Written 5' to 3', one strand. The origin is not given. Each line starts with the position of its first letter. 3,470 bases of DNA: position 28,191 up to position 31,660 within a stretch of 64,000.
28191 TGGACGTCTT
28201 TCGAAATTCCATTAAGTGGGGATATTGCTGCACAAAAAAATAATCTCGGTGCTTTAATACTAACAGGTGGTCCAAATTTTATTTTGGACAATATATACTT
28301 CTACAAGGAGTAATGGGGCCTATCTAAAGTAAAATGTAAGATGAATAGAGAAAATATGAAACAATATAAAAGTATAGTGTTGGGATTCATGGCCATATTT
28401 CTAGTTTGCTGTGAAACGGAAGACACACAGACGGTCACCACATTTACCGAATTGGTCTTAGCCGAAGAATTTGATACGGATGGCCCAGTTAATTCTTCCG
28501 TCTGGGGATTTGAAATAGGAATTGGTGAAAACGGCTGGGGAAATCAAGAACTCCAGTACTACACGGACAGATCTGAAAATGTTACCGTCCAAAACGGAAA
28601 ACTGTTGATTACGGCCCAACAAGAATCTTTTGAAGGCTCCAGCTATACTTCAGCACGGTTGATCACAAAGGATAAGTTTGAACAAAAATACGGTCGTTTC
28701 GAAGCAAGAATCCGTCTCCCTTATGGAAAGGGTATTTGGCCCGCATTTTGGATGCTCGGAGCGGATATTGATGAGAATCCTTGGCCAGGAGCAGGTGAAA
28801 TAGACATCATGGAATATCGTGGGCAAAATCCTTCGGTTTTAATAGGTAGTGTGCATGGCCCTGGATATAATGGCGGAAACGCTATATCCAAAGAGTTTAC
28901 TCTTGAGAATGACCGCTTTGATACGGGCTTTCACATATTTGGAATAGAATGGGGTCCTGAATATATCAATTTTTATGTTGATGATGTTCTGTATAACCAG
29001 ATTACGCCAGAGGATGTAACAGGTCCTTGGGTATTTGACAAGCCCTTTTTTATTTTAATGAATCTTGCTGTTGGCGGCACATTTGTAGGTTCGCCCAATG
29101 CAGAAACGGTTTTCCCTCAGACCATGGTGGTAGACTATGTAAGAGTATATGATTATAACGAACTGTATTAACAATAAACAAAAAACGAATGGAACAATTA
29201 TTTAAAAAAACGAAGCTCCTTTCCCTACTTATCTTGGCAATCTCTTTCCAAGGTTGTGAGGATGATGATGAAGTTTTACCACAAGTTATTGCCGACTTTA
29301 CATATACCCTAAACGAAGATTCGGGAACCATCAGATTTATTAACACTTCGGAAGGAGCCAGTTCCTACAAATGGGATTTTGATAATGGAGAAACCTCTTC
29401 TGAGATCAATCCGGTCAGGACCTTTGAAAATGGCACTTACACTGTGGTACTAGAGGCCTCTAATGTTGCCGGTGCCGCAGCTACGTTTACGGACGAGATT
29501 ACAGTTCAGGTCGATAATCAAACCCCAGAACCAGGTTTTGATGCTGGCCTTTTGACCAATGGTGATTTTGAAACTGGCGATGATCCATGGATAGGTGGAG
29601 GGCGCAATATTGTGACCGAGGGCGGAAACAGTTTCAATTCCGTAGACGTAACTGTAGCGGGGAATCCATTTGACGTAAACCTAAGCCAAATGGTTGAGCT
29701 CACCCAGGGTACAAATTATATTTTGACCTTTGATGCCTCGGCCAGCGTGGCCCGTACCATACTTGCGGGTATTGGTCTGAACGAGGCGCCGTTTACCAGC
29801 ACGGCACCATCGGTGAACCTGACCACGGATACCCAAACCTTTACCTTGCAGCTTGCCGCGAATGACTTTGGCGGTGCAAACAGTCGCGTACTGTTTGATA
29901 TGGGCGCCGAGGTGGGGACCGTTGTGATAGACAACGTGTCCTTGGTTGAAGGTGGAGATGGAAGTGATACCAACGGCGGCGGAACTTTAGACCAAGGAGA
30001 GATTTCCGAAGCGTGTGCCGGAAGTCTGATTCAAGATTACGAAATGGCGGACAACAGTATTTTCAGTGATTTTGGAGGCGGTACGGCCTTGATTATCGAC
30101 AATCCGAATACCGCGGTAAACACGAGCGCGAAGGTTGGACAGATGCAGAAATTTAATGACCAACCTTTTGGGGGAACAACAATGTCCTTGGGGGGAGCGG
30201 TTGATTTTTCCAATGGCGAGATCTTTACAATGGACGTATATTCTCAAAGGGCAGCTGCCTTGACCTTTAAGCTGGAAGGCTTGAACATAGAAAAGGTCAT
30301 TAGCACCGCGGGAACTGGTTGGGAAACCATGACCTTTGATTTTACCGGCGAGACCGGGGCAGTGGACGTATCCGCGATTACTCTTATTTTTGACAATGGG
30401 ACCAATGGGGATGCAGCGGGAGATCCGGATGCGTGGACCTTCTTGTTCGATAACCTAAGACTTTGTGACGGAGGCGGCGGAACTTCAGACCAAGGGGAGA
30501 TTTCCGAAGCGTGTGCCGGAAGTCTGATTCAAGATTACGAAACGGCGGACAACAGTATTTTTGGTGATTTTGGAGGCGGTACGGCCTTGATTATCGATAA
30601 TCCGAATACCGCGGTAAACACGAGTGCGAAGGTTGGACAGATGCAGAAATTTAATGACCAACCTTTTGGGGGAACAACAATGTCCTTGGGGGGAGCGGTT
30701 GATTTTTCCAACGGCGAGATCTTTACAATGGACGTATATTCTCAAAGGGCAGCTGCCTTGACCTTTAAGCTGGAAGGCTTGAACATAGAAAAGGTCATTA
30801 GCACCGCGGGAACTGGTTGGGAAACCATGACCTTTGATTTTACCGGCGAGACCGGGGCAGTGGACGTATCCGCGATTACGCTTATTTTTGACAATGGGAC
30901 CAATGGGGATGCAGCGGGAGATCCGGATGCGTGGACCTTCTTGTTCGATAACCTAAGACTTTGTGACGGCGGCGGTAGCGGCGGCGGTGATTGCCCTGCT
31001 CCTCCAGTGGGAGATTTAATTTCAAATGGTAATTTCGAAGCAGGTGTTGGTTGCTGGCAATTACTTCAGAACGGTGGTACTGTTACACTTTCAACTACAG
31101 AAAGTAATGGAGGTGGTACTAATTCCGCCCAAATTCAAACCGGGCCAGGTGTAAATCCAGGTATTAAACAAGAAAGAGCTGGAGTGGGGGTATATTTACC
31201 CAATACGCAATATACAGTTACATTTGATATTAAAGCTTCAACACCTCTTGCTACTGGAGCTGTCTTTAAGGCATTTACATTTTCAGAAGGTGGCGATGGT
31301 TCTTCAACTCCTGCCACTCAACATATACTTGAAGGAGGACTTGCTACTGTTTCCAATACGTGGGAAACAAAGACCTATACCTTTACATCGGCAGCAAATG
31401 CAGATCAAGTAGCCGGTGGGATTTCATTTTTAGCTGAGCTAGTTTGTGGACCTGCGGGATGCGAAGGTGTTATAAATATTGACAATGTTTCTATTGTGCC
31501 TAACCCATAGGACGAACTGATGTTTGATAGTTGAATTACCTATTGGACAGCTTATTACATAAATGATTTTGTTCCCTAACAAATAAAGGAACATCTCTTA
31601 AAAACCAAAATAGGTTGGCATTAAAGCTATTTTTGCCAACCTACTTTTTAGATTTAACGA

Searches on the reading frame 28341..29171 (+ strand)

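Call 6: search_protein_families(library=pfam, proteins=[window:28341-29171:+])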
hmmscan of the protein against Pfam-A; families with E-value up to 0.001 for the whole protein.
window:28341-29171:+ (276 aa): 2 families
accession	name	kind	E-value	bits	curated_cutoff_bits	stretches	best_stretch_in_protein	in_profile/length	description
PF00722.28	Glyco_hydro_16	-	8.3e-27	94.2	22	1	74-255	7-164/175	Glycosyl hydrolases family 16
PF03935.22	SKN1_KRE6_Sbg1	-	1.5e-15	57.1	30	2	34-140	115-223/501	Beta-glucan synthesis-associated protein SKN1/KRE6/Sbg1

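Call 7: search_protein_families(library=ncbifam, proteins=[window:28341-29171:+], max_evalue=0.01)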
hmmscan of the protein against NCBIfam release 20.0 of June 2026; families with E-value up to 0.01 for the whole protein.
window:28341-29171:+ (276 aa): 4 families
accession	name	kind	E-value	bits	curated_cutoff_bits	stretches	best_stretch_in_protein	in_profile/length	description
NF052454.1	BtaGlycanEglC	equivalog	3.1e-34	118.7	700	1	63-271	250-457/459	endo-1,3-1,4-beta-glycanase EglC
NF047856.1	BGlucanaseBglS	equivalog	9.5e-15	54.7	300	1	29-245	16-209/237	beta-glucanase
NF052392.1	BetGlycExoK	equivalog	3.5e-13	49.6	350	1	24-238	24-214/261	endo-1,3-1,4-beta-glycanase ExoK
NF041449.1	K_carrageenase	equivalog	2.7e-09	36.6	350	1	73-142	51-123/283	kappa-carrageenase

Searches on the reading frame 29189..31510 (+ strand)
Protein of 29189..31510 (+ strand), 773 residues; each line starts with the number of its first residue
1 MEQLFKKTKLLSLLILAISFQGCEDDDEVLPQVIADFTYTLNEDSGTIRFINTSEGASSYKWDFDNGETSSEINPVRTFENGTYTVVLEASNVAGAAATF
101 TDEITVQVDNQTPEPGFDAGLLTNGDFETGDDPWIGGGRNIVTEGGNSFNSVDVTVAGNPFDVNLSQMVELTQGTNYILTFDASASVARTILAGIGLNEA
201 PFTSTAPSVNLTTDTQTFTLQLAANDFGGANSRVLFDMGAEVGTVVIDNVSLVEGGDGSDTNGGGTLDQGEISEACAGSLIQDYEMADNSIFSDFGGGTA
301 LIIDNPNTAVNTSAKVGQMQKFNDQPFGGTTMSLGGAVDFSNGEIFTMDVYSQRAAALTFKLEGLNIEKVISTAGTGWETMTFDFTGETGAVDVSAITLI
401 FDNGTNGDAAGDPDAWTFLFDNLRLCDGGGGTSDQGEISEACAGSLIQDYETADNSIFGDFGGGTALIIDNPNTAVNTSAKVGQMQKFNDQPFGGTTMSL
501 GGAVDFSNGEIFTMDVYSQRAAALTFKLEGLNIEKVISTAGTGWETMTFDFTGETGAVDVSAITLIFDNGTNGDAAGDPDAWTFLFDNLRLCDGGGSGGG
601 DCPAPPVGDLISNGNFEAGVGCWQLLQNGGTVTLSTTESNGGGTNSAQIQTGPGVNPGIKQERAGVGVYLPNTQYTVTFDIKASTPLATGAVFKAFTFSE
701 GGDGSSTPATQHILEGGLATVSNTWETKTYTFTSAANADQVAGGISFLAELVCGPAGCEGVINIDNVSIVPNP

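Call 4: search_protein_families(library=pfam, proteins=[window:29189-31510:+])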
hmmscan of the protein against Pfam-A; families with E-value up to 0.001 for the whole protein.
window:29189-31510:+ (773 aa): 4 families
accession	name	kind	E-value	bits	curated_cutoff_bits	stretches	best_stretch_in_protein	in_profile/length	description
PF02018.23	CBM_4_9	-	1.2e-15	58.5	25.9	2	120-222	2-116/136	Carbohydrate binding domain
PF18911.6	PKD_4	-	3.5e-08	33.8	27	1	53-106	29-85/85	PKD domain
PF04862.18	DUF642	-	0.00028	21.1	27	0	164-250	67-139/157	Protein of unknown function (DUF642)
PF08947.15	BPS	-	0.00062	20.1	27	0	289-313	6-31/48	BPS (Between PH and SH2)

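Call 7: search_protein_families(library=ncbifam, proteins=[window:29189-31510:+], max_evalue=0.01)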
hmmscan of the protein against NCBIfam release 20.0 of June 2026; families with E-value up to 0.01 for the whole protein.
window:29189-31510:+ (773 aa): 0 families
